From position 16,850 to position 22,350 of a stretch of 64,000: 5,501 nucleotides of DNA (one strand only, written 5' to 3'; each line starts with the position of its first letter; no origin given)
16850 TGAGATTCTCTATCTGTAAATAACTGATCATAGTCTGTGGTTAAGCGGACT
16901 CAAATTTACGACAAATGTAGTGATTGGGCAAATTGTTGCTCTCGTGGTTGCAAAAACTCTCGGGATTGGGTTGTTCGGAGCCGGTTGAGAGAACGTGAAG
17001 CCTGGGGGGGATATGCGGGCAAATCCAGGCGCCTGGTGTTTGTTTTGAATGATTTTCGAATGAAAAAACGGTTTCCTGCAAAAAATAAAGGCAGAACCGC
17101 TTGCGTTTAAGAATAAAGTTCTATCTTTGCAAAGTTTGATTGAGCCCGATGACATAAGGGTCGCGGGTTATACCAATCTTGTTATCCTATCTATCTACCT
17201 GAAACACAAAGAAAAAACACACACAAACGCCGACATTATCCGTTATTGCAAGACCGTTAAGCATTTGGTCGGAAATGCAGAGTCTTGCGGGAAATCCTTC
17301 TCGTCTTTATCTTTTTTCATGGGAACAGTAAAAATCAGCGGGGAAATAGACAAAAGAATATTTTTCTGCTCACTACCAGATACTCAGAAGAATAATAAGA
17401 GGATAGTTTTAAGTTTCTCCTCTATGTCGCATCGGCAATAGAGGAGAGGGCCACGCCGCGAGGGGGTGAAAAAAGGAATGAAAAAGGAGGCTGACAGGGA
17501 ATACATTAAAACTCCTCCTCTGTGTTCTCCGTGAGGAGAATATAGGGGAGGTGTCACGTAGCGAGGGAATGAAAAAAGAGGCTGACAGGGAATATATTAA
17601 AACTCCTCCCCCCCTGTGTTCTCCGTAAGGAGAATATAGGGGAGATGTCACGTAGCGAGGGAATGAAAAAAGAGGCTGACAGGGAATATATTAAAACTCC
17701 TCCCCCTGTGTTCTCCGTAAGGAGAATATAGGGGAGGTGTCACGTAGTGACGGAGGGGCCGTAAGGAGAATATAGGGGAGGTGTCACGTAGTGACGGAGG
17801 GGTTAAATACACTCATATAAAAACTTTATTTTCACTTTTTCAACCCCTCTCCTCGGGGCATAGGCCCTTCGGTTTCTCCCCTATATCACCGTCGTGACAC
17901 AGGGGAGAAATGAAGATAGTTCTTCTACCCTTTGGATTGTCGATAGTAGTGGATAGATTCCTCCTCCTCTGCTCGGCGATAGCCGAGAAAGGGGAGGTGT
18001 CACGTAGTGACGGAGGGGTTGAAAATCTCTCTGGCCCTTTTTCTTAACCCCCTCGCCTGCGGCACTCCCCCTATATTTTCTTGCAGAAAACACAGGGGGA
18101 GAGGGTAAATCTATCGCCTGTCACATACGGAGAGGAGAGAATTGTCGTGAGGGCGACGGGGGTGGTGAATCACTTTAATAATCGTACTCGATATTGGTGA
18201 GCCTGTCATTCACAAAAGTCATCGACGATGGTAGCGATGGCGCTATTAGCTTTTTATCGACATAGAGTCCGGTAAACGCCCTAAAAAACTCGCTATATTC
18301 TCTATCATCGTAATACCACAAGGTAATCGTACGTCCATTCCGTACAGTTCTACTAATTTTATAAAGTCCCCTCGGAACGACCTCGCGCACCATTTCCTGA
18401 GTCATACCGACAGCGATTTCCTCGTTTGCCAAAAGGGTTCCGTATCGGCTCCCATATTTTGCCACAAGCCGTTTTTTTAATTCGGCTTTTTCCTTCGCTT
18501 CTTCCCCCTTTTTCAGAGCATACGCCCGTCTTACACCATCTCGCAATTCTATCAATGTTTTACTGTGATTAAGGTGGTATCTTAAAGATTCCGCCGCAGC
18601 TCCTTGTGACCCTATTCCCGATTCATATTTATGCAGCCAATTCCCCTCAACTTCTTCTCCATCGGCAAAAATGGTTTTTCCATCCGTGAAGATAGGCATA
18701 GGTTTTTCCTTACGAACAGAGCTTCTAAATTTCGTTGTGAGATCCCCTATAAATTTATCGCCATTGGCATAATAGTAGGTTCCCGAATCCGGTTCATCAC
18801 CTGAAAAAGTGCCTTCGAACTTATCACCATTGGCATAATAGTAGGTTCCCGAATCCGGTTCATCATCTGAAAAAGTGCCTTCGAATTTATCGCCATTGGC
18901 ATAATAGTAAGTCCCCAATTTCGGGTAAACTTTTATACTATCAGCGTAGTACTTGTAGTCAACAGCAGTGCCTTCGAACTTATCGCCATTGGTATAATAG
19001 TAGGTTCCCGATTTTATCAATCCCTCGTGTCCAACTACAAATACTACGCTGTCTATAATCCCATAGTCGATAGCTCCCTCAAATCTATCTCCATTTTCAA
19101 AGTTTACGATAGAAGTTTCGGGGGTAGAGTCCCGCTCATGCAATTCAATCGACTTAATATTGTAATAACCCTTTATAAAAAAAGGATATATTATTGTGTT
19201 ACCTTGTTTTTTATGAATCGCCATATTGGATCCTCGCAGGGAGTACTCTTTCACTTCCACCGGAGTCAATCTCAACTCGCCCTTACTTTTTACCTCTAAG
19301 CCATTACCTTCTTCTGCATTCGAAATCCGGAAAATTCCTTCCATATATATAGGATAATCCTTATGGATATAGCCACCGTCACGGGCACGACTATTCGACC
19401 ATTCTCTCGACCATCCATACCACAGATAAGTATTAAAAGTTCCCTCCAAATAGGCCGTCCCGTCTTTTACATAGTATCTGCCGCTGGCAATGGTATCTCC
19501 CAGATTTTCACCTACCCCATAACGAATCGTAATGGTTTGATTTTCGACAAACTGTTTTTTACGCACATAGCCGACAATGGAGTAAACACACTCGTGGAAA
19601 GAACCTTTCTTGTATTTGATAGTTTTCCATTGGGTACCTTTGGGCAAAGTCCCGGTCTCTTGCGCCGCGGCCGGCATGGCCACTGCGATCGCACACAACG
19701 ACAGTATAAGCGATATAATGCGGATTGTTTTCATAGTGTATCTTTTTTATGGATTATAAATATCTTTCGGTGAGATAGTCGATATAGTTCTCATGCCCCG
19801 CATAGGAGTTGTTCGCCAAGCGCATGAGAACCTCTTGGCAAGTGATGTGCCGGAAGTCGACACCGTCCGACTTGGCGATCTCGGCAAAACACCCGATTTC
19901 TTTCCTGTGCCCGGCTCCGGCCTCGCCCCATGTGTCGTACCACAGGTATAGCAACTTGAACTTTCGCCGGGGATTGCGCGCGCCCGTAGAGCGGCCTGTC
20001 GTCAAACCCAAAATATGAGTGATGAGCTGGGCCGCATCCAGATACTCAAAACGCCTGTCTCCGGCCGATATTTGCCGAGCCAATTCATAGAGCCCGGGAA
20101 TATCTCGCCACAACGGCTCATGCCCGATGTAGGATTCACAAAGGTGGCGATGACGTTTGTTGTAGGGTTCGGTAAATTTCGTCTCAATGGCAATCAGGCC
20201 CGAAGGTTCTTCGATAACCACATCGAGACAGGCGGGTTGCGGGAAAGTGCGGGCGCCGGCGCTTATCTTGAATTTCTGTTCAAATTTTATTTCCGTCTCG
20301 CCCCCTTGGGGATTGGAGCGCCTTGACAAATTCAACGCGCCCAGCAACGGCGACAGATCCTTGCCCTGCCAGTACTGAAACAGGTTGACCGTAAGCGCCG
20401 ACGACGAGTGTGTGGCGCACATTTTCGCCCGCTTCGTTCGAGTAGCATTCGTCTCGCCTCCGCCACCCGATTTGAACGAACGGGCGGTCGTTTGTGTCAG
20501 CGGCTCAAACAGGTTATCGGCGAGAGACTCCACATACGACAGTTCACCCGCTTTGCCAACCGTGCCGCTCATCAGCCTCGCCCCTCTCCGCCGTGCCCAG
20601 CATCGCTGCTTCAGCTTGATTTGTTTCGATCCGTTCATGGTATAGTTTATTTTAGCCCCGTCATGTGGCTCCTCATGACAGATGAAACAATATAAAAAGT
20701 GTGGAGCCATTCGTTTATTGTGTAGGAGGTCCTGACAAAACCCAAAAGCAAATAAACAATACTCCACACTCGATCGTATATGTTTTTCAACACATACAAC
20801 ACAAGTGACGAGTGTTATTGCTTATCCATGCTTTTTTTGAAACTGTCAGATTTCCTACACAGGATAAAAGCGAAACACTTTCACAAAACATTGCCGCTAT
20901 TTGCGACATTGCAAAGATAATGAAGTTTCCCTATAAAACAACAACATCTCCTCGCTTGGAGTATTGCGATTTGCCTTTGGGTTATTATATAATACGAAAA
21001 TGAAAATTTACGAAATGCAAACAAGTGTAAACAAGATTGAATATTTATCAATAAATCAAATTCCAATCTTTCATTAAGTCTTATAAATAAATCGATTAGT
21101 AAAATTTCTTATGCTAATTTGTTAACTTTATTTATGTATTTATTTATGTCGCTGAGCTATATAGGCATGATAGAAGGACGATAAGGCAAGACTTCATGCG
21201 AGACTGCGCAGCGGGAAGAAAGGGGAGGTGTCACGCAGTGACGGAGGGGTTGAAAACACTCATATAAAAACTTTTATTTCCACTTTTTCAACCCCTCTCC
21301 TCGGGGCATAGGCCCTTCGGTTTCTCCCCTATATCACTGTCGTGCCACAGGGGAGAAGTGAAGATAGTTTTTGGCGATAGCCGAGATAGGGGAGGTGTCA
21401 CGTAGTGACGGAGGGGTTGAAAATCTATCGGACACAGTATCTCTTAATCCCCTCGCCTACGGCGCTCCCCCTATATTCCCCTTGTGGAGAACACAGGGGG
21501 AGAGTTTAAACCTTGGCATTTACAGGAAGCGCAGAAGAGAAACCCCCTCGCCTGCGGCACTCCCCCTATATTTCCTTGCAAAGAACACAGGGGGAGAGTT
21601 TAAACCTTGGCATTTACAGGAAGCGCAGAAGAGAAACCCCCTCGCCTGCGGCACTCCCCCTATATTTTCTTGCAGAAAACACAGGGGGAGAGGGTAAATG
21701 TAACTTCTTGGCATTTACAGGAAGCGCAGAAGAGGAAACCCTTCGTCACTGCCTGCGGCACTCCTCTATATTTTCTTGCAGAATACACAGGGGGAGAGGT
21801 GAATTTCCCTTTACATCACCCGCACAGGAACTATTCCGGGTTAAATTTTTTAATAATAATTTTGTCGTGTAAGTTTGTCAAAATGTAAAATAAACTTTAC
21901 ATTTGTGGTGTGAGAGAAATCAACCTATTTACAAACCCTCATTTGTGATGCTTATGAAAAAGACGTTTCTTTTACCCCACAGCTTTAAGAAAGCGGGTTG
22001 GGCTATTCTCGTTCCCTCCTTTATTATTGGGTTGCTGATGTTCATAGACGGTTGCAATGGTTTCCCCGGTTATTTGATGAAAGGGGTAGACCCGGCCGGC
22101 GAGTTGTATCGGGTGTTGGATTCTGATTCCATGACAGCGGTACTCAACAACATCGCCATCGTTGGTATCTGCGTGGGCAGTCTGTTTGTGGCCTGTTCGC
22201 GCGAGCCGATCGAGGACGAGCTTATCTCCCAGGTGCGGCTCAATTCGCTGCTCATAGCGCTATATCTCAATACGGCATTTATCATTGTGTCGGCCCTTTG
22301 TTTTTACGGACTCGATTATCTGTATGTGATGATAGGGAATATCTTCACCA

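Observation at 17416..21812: Unassigned hairpin-repeat family: at least 11 strand-asymmetric, mostly GNRA-looped hairpins in two opposed tandem arrays flanking a two-gene cassette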

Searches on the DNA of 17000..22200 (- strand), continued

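Call 83: search_with_rna_model(model_id=R1, sources=[L099, L100, L101, L102, L103, L104, L105, L106, L107, L108, L109, L110, L111, L112, L113, L114, L115, L116, L117, L118, L119, L120, L121, L122, L123, L124, L125, L126, L127, L128, L129, L130, L131, L132, L133, L134, L135, L136, L137, L138, L139, L140, L141, L142, L143, L144, L145, L146, L147, L148, L149, L150, L151, L152, L153, L154, L155, L156, L157, L158, L159, L160, L161, L162, L163, L164, L165, L166, L167, L168, L169, L170, L171, L172, L173, L174, L175, L176, L177, L178, L179, L095], max_evalue=0.01)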
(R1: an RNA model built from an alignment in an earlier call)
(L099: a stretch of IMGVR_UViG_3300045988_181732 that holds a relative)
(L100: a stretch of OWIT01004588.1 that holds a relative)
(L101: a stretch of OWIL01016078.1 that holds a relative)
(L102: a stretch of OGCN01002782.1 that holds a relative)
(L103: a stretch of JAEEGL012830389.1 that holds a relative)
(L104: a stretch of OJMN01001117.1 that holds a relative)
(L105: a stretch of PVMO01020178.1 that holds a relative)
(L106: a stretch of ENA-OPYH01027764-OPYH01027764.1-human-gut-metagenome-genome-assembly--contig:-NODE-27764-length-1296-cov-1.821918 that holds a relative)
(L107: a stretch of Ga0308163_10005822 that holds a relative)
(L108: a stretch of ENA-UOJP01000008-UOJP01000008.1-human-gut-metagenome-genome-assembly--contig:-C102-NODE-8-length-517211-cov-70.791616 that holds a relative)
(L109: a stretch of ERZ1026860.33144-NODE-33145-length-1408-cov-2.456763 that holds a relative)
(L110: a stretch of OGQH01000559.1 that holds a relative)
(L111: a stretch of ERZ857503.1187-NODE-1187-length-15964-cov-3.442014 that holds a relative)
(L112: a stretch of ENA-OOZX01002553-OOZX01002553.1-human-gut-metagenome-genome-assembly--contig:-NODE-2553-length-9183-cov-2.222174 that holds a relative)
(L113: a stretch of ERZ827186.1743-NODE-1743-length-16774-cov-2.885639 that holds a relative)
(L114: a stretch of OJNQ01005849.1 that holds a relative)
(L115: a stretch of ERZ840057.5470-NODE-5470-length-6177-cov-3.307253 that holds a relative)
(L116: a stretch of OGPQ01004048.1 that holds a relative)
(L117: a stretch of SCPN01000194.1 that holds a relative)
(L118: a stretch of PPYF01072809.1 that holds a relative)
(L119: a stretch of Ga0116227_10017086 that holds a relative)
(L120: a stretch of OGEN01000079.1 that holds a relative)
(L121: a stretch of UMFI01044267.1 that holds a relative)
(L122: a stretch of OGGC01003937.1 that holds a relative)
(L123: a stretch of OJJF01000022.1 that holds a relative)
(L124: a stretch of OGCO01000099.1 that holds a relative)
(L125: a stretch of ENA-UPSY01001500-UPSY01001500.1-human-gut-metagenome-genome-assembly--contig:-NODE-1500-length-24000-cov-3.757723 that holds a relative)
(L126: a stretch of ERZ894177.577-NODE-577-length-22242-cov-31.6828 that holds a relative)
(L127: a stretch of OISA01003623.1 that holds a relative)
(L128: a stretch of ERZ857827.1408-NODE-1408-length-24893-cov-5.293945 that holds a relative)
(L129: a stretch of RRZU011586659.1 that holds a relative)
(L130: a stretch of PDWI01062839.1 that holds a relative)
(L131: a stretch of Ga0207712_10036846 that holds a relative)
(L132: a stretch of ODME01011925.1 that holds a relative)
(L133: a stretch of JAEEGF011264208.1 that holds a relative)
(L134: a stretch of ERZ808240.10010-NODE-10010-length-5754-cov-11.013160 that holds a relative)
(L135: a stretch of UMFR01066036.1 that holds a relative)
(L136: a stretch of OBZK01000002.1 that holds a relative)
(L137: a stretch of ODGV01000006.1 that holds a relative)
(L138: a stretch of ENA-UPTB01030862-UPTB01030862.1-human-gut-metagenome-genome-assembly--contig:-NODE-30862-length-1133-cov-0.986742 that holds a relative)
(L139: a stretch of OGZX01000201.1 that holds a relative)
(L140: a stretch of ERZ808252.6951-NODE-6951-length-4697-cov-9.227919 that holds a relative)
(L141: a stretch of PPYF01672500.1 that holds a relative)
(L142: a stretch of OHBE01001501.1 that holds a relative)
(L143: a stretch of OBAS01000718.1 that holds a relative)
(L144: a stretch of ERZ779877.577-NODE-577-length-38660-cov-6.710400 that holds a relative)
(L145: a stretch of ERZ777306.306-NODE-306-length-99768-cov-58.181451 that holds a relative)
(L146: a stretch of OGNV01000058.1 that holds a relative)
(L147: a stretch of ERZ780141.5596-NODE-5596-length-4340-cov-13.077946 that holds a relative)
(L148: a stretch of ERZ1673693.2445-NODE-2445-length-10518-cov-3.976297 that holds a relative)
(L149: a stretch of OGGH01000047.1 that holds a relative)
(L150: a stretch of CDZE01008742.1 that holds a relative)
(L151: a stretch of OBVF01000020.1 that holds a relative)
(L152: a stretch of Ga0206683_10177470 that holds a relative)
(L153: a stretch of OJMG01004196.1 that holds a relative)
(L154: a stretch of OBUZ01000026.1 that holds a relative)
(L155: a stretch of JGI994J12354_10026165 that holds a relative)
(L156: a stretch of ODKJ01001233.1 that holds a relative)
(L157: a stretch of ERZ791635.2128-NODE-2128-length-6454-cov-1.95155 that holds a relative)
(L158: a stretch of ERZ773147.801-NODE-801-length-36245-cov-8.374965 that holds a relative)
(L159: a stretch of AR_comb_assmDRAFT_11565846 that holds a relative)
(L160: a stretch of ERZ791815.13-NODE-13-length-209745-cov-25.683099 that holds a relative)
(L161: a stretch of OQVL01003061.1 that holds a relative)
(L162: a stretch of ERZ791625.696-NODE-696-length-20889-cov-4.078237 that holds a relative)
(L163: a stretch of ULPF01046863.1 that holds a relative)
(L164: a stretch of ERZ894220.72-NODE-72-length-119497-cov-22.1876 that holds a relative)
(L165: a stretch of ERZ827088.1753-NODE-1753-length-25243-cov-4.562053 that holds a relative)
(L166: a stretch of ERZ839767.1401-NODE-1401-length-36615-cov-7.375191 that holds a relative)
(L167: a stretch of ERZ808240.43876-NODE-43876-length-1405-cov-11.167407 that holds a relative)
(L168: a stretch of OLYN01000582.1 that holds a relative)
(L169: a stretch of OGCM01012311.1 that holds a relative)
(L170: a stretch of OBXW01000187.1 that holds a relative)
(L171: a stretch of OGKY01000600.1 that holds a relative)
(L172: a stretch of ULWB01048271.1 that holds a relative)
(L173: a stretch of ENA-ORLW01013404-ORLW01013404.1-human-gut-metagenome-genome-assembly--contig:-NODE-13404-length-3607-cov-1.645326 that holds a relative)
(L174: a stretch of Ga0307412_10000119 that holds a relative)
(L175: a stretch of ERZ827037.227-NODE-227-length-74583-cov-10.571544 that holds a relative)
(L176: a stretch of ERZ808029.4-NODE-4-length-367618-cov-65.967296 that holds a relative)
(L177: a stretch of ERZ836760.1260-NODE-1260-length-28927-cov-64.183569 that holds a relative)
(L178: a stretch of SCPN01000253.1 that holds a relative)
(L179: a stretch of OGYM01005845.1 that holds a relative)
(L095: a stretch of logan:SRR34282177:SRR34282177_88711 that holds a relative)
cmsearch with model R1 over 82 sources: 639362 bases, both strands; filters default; matches with E-value up to 0.01: 1.
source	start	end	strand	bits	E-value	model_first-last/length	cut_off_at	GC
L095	1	44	-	33.3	9.1e-08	1-41/69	3'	0.48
